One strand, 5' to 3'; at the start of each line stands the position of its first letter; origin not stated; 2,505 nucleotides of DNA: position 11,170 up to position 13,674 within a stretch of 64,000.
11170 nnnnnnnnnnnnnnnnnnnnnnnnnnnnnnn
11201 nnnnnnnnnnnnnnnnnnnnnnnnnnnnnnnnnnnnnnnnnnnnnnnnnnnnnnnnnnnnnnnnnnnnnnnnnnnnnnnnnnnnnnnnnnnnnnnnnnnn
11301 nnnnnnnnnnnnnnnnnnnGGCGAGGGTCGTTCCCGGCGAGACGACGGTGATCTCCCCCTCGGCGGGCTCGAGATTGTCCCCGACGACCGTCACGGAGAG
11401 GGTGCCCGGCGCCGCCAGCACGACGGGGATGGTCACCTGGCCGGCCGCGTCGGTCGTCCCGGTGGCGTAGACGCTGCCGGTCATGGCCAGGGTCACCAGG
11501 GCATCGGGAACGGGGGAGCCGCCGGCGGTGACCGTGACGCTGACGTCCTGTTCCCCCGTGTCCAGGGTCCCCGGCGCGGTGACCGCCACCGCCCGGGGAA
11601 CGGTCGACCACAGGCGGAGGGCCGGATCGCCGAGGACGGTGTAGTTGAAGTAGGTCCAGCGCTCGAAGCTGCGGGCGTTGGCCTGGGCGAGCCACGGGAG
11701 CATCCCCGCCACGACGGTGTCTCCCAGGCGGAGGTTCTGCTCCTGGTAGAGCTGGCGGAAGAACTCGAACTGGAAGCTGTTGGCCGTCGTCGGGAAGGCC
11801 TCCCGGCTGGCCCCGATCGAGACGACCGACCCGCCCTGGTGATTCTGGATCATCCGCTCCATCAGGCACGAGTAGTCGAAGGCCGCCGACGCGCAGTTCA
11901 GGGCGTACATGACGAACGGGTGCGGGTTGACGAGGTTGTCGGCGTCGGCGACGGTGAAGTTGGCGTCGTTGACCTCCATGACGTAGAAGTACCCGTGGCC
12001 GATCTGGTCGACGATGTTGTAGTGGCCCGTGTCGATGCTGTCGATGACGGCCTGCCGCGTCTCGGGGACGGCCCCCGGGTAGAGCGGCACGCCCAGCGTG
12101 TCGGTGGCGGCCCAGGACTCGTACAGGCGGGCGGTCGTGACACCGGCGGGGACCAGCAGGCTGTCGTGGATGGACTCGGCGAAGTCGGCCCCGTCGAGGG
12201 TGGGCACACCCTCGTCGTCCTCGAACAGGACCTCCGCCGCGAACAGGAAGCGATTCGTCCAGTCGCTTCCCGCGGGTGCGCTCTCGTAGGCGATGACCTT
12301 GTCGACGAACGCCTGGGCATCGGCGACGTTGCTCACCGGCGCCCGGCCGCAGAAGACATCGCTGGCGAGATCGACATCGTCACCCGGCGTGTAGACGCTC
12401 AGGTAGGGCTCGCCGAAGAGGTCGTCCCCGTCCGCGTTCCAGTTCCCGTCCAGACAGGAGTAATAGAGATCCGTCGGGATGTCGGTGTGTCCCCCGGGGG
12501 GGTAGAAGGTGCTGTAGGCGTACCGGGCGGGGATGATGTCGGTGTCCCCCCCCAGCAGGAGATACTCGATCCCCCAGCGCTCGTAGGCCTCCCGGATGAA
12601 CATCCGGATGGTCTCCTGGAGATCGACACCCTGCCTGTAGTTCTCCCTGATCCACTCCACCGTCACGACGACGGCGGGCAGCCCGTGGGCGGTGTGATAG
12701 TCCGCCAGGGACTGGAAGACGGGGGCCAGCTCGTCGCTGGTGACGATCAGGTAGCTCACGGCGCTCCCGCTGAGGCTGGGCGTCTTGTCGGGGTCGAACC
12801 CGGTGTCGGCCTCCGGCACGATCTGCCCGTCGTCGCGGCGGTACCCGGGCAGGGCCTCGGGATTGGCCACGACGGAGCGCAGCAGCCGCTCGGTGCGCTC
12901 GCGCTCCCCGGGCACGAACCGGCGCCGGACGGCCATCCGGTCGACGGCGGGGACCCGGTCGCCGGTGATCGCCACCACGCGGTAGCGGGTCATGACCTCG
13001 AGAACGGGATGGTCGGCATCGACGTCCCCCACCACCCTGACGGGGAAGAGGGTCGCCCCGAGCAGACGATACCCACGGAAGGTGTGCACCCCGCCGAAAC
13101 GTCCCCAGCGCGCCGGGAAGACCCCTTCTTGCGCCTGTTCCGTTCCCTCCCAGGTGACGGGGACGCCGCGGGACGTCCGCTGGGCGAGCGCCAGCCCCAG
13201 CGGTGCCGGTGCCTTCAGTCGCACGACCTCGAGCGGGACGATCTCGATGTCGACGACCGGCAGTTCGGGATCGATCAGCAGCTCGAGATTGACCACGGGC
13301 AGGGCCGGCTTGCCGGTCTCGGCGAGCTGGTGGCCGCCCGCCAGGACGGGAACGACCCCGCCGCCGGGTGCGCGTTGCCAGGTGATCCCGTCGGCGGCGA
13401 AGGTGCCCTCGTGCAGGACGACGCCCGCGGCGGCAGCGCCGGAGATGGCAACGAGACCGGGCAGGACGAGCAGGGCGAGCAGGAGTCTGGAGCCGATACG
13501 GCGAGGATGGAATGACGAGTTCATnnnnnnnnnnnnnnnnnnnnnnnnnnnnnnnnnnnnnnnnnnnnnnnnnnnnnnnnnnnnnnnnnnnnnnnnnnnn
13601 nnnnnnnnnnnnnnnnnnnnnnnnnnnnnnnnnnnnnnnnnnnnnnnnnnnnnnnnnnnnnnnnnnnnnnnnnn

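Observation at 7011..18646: Tandem giant gingipain-like proteases followed by an orphan peptide-binding lipoprotein: candidate protein-scavenging module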

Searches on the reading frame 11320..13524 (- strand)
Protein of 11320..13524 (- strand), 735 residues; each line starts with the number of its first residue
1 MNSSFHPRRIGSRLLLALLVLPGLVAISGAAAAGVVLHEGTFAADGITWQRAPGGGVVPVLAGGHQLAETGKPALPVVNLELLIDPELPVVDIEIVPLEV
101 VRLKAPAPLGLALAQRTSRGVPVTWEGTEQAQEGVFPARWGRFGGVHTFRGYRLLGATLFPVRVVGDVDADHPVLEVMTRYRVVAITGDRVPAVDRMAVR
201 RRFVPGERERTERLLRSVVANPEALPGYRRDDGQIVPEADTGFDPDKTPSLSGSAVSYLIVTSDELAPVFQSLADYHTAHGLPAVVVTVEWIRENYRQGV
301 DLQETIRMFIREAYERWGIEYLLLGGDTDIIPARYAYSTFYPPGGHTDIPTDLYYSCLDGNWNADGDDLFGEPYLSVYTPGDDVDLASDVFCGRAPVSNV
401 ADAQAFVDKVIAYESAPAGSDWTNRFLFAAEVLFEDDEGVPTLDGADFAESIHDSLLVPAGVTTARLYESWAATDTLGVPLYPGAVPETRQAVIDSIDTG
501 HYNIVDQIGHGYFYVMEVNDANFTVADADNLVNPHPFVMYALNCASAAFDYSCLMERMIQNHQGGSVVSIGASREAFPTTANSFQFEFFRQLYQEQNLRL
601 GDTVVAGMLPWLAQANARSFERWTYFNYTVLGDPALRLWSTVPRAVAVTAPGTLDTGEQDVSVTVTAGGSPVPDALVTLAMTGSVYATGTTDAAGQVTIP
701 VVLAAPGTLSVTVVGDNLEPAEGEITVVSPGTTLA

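Call 46: predict_structure(alignment_id=A2)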
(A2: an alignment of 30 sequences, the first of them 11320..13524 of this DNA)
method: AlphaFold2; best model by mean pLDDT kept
length: 735 residues; sequences in the alignment: 30
mean_pLDDT: 88.0   pTM: 0.88
mean pLDDT of the five models: 88.0, 87.6, 86.4, 85.0, 83.3
residues with pLDDT >= 90: 475; 70-90: 199; 50-70: 32; < 50: 29
segments of 3 or more residues with pLDDT < 50: 1-11, 19-32, 733-735
pLDDT, mean of each block of 10 residues (from residue 1): 37 50 40 79 92 89 88 93 90 95 95 86 82 92 90 92 91 95 91 75 85 91 87 71 73 89 98 95 95 93 94 94 96 91 91 91 75 76 85 96 97 96 96 73 87 95 95 91 94 93 92 86 92 94 83 90 94 91 94 94 93 87 93 97 96 92 96 94 83 95 91 95 92 49
secondary structure, 60 per line:
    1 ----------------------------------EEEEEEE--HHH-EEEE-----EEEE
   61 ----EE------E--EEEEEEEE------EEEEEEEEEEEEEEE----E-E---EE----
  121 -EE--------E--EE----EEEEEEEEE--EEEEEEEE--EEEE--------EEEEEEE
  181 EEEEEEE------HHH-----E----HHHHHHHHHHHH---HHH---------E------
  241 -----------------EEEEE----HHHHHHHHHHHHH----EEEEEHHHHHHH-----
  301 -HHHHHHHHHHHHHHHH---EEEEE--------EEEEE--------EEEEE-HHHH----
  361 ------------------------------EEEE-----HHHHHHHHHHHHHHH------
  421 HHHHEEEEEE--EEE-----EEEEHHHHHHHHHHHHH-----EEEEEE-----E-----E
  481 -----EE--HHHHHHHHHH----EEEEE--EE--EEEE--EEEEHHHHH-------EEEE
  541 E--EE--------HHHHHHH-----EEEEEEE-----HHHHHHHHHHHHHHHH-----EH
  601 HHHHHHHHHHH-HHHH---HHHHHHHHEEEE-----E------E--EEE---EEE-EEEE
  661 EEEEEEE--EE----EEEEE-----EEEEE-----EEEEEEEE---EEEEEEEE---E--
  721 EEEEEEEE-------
elements in order (helices of 4 or more, strands of 3 or more residues): E35-41 E48-51 E57-60 E76-83 E90-104 E141-149 E152-159 E162-165 E174-187 H207-218 E258-262 H267-279 E284-288 H289-295 H302-317 E321-325 E334-338 E347-351 H353-356 E391-394 H400-414 H421-424 E425-430 E433-435 E441-444 H445-457 E463-468 H490-499 E504-508 E515-518 E521-524 H525-529 E537-541 H554-560 E566-572 H578-593 H600-611 H613-616 H620-627 E628-631 E647-649 E653-655 E657-667 E676-680 E686-690 E696-703 E707-714 E721-728

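Call 48: fold_search(model_id=the predicted structure, library=pdb)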
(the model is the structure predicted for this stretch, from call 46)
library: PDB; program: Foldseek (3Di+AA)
matches with E <= 10: 1925; with E <= 0.001: 21
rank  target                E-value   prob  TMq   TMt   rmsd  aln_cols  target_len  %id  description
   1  1cvr                  3.0e-26  1.00  0.51  0.84   5.1       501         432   21  Crystal structure of the Arg specific cysteine proteinase gingipain R (RGPB) (released 2000-03-01)
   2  4ief_D                3.1e-25  1.00  0.51  0.86   4.0       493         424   20  Complex of Porphyromonas gingivalis RgpB pro- and mature domains (released 2013-04-10)
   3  4ief_B                3.5e-25  1.00  0.50  0.85   4.1       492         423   20  Complex of Porphyromonas gingivalis RgpB pro- and mature domains (released 2013-04-10)
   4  6i9a_A                3.5e-24  1.00  0.49  0.78   4.9       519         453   18  Porphyromonas gingivalis gingipain K (Kgp) in complex with inhibitor KYT-36 (released 2019-03-13)
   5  4rbm                  4.1e-24  1.00  0.48  0.77   4.9       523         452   18  Porphyromonas gingivalis gingipain K (Kgp) catalytic and immunoglobulin superfamily-like domains (released 2014-10-08)
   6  4ief_E                4.3e-07  1.00  0.18  0.58   7.0       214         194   14  Complex of Porphyromonas gingivalis RgpB pro- and mature domains (released 2013-04-10)
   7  4ief_C                9.3e-07  1.00  0.18  0.57   6.6       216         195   16  Complex of Porphyromonas gingivalis RgpB pro- and mature domains (released 2013-04-10)
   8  4ief_A                1.0e-06  1.00  0.19  0.60   6.4       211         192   15  Complex of Porphyromonas gingivalis RgpB pro- and mature domains (released 2013-04-10)
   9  4ief_G                3.0e-06  1.00  0.19  0.60   6.5       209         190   14  Complex of Porphyromonas gingivalis RgpB pro- and mature domains (released 2013-04-10)
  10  3tp4_B                3.0e-05  0.69  0.10  0.15  24.2       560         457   12  Crystal Structure of engineered protein at the resolution 1.98A, Northeast Structural Genomics Consortium Target OR128 (released 2011-10-05)
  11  3tp4_A                8.6e-05  0.57  0.10  0.15  24.4       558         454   12  Crystal Structure of engineered protein at the resolution 1.98A, Northeast Structural Genomics Consortium Target OR128 (released 2011-10-05)
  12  3u48_B                1.1e-04  0.89  0.14  0.14  17.3       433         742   12  From soil to structure: a novel dimeric family 3-beta-glucosidase isolated from compost using metagenomic analysis (released 2013-04-10)
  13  3u4a_B                1.4e-04  0.89  0.14  0.14  16.8       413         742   11  From soil to structure: a novel dimeric family 3-beta-glucosidase isolated from compost using metagenomic analysis (released 2013-04-10)
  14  5xxm_A                2.9e-04  0.84  0.15  0.15  16.8       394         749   11  Crystal structure of GH3 beta-glucosidase from Bacteroides thetaiotaomicron in complex with gluconolactone (released 2017-12-13)
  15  5xxl_A                3.1e-04  0.82  0.14  0.14  16.8       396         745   11  Crystal structure of GH3 beta-glucosidase from Bacteroides thetaiotaomicron (released 2017-12-13)
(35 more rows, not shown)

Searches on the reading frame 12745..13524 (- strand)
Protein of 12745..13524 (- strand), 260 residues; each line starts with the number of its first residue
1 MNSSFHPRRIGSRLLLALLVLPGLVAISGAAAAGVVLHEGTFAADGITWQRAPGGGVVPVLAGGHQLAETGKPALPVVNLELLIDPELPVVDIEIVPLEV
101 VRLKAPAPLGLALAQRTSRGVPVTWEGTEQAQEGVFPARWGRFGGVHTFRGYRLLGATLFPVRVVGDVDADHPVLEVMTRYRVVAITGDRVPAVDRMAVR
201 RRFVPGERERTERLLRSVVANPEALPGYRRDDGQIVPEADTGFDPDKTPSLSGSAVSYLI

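Call 40: search_protein_families(library=pfam, proteins=[window:12745-13524:-], max_evalue=1)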
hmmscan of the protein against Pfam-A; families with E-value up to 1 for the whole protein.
window:12745-13524:- (260 aa): 0 families

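Call 72: search_solved_structures(query=A5, max_evalue=1, show_alignments=3)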
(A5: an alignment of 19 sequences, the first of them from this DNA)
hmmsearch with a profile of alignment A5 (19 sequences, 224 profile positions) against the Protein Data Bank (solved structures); distinct sequences matched with E-value up to 1: 1.
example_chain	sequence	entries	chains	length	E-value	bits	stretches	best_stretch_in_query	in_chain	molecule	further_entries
5mun_A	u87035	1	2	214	3.1e-07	33.5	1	16-161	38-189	Lys-gingipain W83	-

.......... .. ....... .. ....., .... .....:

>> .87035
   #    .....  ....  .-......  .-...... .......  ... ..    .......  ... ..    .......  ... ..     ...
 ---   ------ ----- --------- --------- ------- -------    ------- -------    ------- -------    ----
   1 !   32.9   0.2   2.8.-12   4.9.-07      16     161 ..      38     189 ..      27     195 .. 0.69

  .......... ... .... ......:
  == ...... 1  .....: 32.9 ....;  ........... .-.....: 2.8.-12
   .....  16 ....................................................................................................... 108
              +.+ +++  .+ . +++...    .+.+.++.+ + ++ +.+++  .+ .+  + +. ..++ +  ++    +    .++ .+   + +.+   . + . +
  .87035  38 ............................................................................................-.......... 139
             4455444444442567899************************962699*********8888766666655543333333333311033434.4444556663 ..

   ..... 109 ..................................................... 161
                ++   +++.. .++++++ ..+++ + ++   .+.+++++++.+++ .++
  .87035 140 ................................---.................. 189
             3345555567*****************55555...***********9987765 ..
